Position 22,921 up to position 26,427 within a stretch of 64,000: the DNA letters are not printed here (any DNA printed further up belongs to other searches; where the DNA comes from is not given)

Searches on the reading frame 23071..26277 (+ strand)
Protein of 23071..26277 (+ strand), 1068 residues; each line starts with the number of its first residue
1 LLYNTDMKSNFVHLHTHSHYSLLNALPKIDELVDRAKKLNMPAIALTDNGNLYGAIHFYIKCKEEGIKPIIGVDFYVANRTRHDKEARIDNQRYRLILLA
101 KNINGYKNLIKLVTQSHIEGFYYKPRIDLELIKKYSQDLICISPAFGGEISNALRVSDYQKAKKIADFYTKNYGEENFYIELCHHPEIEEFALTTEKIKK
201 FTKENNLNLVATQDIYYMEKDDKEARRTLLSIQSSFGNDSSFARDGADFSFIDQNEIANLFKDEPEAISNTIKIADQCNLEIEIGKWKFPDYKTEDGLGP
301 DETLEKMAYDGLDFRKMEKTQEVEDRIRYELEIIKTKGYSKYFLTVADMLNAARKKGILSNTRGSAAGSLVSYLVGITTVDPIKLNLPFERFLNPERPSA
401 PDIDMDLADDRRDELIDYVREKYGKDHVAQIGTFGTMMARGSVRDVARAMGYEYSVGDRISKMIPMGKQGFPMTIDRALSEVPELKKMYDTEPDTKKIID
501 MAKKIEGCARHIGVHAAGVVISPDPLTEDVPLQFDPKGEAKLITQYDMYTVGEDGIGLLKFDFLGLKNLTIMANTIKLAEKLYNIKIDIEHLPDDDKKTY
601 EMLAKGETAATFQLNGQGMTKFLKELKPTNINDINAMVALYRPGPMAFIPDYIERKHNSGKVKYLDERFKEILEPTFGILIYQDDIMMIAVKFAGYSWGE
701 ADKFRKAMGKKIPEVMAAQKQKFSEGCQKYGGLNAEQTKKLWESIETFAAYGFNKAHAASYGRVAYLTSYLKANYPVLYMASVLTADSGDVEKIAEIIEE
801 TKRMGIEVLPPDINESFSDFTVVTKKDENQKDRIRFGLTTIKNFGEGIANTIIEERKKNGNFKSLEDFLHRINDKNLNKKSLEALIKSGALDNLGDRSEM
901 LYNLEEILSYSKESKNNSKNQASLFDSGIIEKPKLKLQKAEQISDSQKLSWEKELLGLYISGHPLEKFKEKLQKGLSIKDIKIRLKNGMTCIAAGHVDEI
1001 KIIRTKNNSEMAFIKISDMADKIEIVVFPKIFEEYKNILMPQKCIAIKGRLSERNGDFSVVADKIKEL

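Call 10: search_protein_families(library=pfam, proteins=[window:23071-26277:+], max_evalue=0.00001)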
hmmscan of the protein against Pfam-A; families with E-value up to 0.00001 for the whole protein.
window:23071-26277:+ (1068 aa): 5 families
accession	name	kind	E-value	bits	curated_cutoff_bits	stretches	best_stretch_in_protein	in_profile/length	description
PF07733.18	DNA_pol3_alpha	-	3.9e-92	309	23.9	1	303-565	2-260/260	Bacterial DNA polymerase III alpha NTPase domain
PF17657.6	DNA_pol3_finger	-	5.5e-56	188.9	22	1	568-729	1-164/166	Bacterial DNA polymerase III alpha subunit finger domain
PF02811.25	PHP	-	1.5e-52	178.7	26.4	1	13-184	1-163/164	PHP domain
PF14579.12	HHH_6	-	1.9e-30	105.3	25.6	1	805-898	1-88/90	Helix-hairpin-helix motif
PF01336.31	tRNA_anti-codon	-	1.2e-11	44.9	27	1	997-1068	7-75/75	OB-fold nucleic acid binding domain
